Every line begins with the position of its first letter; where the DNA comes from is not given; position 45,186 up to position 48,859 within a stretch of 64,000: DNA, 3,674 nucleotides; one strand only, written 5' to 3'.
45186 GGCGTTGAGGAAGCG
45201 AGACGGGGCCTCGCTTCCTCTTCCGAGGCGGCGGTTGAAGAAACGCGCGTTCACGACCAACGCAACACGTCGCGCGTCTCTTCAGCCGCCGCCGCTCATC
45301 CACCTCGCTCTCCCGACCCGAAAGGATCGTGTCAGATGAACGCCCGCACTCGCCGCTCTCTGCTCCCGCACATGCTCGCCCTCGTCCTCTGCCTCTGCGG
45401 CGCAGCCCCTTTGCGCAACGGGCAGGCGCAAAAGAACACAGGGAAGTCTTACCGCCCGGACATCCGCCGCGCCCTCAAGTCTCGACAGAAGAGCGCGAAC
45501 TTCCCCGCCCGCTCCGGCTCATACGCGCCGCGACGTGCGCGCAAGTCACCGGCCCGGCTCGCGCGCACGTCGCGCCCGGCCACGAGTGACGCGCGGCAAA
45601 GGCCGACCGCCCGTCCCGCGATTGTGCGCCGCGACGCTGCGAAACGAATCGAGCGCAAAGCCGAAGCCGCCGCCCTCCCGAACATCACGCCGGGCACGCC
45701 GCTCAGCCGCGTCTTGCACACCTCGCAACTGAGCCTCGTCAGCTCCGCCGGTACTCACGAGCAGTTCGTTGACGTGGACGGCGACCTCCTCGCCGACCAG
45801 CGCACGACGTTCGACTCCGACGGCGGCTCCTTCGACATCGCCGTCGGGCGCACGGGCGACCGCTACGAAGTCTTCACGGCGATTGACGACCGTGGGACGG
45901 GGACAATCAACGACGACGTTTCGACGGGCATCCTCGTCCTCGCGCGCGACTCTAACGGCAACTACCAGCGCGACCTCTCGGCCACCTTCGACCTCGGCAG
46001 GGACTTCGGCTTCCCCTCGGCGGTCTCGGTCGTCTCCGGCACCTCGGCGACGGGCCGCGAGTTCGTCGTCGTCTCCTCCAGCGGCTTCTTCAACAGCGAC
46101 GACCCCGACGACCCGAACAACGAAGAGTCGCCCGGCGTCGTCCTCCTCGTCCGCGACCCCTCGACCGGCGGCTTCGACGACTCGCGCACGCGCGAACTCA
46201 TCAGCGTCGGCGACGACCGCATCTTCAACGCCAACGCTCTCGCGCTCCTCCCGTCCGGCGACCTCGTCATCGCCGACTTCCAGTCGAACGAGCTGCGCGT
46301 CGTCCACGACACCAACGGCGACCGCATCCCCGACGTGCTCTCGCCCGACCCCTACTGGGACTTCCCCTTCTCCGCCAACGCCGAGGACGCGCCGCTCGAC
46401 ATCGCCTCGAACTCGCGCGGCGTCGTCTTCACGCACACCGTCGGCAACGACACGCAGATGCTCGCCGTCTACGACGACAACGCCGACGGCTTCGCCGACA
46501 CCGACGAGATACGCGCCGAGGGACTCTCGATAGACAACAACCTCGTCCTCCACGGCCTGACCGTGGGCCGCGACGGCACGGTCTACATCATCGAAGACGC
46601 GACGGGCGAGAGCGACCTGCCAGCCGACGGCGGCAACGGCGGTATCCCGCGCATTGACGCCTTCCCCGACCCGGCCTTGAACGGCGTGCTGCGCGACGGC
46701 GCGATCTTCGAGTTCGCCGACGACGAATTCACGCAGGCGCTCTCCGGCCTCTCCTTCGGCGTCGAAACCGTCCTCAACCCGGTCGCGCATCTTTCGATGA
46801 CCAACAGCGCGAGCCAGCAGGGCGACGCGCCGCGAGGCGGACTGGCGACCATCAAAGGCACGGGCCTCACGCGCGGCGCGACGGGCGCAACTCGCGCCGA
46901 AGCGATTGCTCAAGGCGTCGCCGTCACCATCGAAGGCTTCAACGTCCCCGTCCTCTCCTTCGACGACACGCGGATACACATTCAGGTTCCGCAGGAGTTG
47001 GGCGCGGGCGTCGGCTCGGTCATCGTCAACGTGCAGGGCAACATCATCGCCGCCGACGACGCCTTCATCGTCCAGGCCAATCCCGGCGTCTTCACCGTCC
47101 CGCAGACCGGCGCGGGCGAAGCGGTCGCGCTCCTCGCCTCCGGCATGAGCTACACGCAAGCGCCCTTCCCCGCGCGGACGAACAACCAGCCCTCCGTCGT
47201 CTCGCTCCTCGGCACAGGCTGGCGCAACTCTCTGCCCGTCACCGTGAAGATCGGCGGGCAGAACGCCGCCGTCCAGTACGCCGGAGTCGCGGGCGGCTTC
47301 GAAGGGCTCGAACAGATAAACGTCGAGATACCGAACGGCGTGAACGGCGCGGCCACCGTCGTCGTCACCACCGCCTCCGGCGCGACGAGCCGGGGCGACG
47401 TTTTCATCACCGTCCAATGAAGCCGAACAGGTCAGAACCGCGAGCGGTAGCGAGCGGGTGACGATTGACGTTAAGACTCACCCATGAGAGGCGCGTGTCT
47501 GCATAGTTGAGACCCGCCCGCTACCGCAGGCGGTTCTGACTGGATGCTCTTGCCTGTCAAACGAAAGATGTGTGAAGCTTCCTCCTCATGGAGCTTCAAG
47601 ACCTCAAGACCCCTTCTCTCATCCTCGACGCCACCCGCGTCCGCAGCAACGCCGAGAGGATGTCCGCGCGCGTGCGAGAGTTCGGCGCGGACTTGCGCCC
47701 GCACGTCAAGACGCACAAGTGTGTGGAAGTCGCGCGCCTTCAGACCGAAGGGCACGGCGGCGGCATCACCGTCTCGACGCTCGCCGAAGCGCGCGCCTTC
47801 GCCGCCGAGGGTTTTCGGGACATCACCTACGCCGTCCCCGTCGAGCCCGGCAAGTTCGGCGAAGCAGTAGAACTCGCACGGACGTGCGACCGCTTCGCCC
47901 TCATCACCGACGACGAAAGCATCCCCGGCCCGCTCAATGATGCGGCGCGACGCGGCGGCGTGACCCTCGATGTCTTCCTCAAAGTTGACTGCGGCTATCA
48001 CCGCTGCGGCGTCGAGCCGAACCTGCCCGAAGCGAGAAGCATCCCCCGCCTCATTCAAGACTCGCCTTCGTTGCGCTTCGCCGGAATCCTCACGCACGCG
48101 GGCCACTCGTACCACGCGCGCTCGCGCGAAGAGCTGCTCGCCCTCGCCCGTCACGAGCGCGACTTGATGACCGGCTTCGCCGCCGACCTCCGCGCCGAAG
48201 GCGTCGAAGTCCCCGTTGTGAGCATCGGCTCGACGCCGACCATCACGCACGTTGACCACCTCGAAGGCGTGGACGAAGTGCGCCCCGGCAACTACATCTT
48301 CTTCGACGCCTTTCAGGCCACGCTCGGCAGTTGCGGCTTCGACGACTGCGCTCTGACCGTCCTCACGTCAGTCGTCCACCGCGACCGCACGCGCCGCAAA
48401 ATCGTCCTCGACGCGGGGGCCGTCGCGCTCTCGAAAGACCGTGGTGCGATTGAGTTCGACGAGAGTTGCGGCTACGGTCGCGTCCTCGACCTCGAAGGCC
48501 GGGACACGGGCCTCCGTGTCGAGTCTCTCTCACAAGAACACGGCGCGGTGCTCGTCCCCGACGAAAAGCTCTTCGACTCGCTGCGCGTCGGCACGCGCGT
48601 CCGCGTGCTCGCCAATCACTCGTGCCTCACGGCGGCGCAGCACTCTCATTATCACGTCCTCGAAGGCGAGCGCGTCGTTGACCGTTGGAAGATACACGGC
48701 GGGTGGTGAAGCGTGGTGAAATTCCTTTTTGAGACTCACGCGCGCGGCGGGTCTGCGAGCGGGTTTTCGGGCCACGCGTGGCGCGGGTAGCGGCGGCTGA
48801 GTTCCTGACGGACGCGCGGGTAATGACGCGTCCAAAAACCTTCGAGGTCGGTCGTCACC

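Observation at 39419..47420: Cluster of four large secreted proteins including a Tat-exported vanadium-haloperoxidase-like enzyme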

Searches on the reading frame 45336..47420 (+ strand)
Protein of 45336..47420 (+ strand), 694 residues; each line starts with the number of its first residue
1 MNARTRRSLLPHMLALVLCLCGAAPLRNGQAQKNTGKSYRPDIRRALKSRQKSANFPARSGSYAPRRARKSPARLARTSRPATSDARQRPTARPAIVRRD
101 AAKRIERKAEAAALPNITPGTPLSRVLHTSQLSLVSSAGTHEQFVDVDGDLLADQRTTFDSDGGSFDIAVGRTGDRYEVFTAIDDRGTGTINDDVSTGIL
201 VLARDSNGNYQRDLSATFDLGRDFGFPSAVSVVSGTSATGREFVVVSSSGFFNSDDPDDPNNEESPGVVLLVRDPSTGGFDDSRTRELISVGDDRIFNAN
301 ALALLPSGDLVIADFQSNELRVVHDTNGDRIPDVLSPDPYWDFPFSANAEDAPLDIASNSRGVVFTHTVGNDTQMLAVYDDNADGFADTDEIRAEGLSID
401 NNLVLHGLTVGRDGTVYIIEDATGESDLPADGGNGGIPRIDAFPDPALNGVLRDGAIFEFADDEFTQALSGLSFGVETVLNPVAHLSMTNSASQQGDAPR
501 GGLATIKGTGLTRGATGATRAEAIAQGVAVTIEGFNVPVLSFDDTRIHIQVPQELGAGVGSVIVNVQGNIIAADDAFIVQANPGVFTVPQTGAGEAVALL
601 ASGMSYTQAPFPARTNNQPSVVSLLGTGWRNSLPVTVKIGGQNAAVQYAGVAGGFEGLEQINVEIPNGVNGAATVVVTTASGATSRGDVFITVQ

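Call 10: search_protein_families(library=pfam, proteins=[window:45336-47420:+], max_evalue=0.01)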
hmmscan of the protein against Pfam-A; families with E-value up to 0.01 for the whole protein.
window:45336-47420:+ (694 aa): 1 family
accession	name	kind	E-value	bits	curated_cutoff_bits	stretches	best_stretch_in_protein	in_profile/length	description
PF01833.30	TIG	-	2.3e-06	27.9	20.9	1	494-574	9-79/84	IPT/TIG domain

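Call 11: search_protein_families(library=ncbifam, proteins=[window:45336-47420:+], max_evalue=0.01)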
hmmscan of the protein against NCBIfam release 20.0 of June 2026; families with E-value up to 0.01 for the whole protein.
window:45336-47420:+ (694 aa): 1 family
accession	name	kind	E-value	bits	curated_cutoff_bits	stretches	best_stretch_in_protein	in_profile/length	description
TIGR03437.1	Soli_cterm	paralog_domain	1.3e-26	93.7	29.05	1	489-694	2-225/225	Solibacter uncharacterized C-terminal domain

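Call 38: search_protein_families(library=pfam, proteins=[window:45336-47420:+], max_evalue=5)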
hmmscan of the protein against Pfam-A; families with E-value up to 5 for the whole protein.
window:45336-47420:+ (694 aa): 4 families
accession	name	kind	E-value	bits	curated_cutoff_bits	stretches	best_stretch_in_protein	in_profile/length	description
PF01833.30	TIG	-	2.3e-06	27.9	20.9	2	494-574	9-79/84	IPT/TIG domain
PF23500.1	DUF7133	-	0.058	13.1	27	1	361-421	87-151/385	Domain of unknown function (DUF7133)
PF08369.16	PCP_red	-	0.34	11.4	32.5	1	83-119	2-38/45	Proto-chlorophyllide reductase 57 kD subunit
PF01436.27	NHL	-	1.2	9.7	20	1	301-322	6-27/28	NHL repeat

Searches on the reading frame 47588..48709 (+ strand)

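Call 10: search_protein_families(library=pfam, proteins=[window:47588-48709:+], max_evalue=0.01)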
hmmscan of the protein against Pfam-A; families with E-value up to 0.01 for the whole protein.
window:47588-48709:+ (373 aa): 2 families
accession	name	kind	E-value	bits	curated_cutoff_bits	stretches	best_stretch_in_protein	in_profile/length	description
PF01168.26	Ala_racemase_N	-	2.3e-26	93.3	24.1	1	14-240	2-218/220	Alanine racemase, N-terminal domain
PF14031.13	D-ser_dehydrat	-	2.3e-22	79.9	22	1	255-357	1-96/97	Putative serine dehydratase domain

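Call 11: search_protein_families(library=ncbifam, proteins=[window:47588-48709:+], max_evalue=0.01)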
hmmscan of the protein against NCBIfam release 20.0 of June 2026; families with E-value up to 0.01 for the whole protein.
window:47588-48709:+ (373 aa): 6 families
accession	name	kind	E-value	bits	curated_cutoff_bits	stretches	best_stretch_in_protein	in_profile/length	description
NF045642.2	HdxyAspAldBhcC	equivalog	3.9e-41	141.4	690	1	1-368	22-379/387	3-hydroxy-D-aspartate aldolase BhcC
TIGR00492.1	alr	equivalog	1.4e-07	30.8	168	1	115-234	108-219/369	alanine racemase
NF033132.1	vanT-CELN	equivalog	6.2e-06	24.9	900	1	122-234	448-553/697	membrane-bound serine racemase VanT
NF033133.1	vanT-L-cat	exception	0.00034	20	750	1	124-236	118-223/366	serine racemase VanT-L catalytic subunit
NF033131.1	vanT-G-Cterm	exception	0.0013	17.7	460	1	123-234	112-217/368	serine racemase VanT catalytic subunit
NF008897.0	PRK11930.1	equivalog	0.0031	15.6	804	1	119-174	569-622/822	bifunctional UDP-N-acetylmuramoyl-tripeptide:D-alanyl-D-alanine ligase/alanine racemase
